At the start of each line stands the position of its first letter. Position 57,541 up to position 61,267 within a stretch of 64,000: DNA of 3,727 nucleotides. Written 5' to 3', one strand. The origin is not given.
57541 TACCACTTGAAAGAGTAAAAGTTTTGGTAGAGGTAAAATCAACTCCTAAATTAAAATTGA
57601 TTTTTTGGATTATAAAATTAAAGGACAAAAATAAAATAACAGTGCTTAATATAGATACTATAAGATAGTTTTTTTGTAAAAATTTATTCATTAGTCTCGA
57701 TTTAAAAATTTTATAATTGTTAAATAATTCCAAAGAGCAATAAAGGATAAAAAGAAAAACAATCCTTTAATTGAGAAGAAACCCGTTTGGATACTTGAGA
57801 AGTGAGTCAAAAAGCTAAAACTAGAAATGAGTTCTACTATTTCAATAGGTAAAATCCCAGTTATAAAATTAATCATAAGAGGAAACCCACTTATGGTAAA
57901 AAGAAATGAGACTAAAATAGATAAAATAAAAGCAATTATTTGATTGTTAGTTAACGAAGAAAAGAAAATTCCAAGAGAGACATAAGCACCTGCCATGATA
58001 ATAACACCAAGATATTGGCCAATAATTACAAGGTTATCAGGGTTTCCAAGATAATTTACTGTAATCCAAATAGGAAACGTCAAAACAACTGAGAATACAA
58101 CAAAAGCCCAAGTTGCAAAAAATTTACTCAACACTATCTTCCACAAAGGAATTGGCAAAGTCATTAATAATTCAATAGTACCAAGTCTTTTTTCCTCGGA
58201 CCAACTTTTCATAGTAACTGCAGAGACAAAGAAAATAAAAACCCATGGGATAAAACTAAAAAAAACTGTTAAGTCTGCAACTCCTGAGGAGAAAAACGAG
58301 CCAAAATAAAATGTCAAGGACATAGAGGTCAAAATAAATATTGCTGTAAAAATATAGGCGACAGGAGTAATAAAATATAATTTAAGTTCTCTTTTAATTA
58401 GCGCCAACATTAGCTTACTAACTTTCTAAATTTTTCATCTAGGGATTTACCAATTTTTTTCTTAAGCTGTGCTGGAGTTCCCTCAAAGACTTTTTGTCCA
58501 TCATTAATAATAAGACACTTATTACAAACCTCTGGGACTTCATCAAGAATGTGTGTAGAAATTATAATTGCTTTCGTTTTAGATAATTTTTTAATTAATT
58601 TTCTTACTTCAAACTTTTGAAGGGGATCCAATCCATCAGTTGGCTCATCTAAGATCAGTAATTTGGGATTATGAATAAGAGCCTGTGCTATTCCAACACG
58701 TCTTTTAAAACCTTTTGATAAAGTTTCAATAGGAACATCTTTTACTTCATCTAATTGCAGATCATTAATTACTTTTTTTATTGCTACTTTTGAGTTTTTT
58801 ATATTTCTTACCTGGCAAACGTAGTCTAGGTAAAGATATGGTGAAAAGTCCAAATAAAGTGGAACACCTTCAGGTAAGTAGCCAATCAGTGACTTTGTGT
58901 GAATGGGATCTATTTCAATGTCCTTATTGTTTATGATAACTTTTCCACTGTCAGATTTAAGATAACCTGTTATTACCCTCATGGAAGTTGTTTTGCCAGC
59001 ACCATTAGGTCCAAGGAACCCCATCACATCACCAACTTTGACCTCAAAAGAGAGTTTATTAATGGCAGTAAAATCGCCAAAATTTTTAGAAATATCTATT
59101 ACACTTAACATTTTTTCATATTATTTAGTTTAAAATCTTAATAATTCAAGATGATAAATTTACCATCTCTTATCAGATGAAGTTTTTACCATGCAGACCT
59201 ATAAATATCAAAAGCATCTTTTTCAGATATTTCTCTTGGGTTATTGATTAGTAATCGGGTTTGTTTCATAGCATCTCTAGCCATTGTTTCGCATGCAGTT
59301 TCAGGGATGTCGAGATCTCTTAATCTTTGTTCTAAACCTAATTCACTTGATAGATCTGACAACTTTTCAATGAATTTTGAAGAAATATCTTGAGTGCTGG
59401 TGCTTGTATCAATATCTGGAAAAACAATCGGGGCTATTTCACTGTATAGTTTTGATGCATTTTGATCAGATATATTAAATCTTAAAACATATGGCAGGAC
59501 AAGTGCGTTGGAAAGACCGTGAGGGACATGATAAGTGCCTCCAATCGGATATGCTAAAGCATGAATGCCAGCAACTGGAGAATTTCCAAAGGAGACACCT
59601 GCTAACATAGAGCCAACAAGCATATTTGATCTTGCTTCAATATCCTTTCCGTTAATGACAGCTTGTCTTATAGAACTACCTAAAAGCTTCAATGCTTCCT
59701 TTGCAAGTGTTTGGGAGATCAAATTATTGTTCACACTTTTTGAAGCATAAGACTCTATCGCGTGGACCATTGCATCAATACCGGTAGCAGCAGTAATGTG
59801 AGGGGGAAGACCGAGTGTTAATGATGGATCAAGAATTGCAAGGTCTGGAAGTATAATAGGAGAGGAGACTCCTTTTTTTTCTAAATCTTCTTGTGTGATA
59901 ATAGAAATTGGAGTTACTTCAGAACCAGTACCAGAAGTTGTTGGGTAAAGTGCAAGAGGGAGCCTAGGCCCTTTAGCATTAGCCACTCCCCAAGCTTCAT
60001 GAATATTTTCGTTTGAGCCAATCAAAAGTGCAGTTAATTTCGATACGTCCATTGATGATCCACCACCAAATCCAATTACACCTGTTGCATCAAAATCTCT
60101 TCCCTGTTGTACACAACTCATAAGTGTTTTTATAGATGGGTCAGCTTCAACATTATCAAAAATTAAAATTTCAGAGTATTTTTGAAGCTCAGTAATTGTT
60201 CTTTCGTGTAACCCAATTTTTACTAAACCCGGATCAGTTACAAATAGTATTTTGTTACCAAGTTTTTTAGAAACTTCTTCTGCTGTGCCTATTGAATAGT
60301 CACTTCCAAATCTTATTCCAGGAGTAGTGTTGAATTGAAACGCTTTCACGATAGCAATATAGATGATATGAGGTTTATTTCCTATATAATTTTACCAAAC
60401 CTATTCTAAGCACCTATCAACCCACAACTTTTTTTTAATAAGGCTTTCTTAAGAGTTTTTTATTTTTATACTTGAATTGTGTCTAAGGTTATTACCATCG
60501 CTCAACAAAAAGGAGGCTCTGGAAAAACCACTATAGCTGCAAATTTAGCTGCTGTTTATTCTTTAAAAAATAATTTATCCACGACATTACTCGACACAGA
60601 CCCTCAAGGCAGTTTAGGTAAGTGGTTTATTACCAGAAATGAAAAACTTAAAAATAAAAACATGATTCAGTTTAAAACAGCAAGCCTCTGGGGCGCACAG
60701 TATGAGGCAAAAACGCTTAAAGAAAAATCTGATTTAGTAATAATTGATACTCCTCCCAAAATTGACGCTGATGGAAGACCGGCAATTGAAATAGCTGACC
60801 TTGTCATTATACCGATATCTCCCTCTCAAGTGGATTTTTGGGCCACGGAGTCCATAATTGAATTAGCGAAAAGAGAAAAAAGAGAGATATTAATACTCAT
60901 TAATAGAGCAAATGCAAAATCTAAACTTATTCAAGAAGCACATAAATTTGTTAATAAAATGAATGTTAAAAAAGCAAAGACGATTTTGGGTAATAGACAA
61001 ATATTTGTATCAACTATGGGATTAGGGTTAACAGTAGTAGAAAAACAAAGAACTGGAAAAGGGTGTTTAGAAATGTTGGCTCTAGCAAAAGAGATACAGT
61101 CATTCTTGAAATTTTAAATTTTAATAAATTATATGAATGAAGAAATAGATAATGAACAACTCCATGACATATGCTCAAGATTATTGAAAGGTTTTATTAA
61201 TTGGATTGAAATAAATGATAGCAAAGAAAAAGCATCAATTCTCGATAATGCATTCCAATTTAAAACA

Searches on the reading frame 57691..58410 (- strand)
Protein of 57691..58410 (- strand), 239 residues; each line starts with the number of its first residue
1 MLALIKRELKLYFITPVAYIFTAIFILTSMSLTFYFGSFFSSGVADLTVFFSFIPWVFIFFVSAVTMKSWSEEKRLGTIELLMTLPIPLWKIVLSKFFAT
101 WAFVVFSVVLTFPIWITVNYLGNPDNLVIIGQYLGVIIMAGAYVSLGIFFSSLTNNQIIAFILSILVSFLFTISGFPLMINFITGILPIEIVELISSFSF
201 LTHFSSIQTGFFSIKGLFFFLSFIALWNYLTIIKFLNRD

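Call 8: search_protein_families(library=pfam, proteins=[window:57691-58410:-])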
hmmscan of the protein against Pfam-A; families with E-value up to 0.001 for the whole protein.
window:57691-58410:- (239 aa): 3 families
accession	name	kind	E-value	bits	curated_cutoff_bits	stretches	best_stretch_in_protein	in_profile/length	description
PF12679.13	ABC2_membrane_2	-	6.4e-09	35.9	27.2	1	69-213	89-241/283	ABC-2 family transporter protein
PF12698.13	ABC2_membrane_3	-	1.8e-08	34.3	31.6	1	49-211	163-322/347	ABC-2 family transporter protein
PF12730.13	ABC2_membrane_4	-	0.00016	22.2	27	1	11-169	17-177/179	ABC-2 family transporter protein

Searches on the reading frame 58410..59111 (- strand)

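Call 8: search_protein_families(library=pfam, proteins=[window:58410-59111:-])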
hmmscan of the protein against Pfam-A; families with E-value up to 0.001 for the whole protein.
window:58410-59111:- (233 aa): 3 families
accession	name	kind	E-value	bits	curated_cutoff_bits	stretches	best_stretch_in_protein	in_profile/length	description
PF00005.33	ABC_tran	-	2.1e-27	96.8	25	1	18-158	2-136/137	ABC transporter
PF13304.12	AAA_21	-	2.5e-11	44.7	27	1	118-188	225-299/304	AAA domain, putative AbiEii toxin, Type IV TA system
PF13175.12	AAA_15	-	0.0002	21.5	32.1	0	9-68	9-68/374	AAA ATPase domain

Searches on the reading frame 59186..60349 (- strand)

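Call 8: search_protein_families(library=pfam, proteins=[window:59186-60349:-])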
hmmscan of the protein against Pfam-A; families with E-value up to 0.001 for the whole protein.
window:59186-60349:- (387 aa): 3 families
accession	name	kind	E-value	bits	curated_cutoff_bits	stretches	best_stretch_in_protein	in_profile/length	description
PF25137.1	ADH_Fe_C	-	6.1e-53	179.8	27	1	186-387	1-194/194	Fe-containing alcohol dehydrogenase family, C-terminal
PF00465.25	Fe-ADH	-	3.9e-39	134.4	31.3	1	12-175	4-168/168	Iron-containing alcohol dehydrogenase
PF13685.12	Fe-ADH_2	-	0.00067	20.1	28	0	27-108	15-95/149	Iron-containing alcohol dehydrogenase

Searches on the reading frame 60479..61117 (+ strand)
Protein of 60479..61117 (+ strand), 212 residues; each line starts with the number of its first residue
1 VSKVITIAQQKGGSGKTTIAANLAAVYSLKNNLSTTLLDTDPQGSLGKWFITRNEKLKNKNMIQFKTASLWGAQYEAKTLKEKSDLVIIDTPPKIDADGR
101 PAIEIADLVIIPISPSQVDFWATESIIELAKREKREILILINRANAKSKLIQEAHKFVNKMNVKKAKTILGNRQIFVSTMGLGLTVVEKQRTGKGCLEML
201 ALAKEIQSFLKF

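Call 8: search_protein_families(library=pfam, proteins=[window:60479-61117:+])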
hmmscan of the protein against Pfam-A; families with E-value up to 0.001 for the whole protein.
window:60479-61117:+ (212 aa): 7 families
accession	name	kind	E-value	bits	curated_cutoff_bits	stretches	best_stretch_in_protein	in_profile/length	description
PF13614.12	AAA_31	-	1.6e-16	61.2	27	2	2-56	1-54/177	AAA domain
PF01656.29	CbiA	-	3.2e-12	46.9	25.4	1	5-159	1-100/125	CobQ/CobB/MinD/ParA nucleotide binding domain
PF09140.17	MipZ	-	5e-12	46.1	20.7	1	4-121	2-137/262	ATPase MipZ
PF10609.15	ParA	-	5.8e-08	32.9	27.1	1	2-60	3-61/246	NUBPL iron-transfer P-loop NTPase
PF02374.21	ArsA_ATPase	-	9.4e-05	22.2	24.3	1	10-53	8-50/305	Anion-transporting ATPase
PF07015.17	VirC1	-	0.00041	20.2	24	1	3-188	2-194/231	VirC1 protein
PF06564.18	CBP_BcsQ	-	0.00042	20.3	21.3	0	67-156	101-183/234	Cellulose biosynthesis protein BcsQ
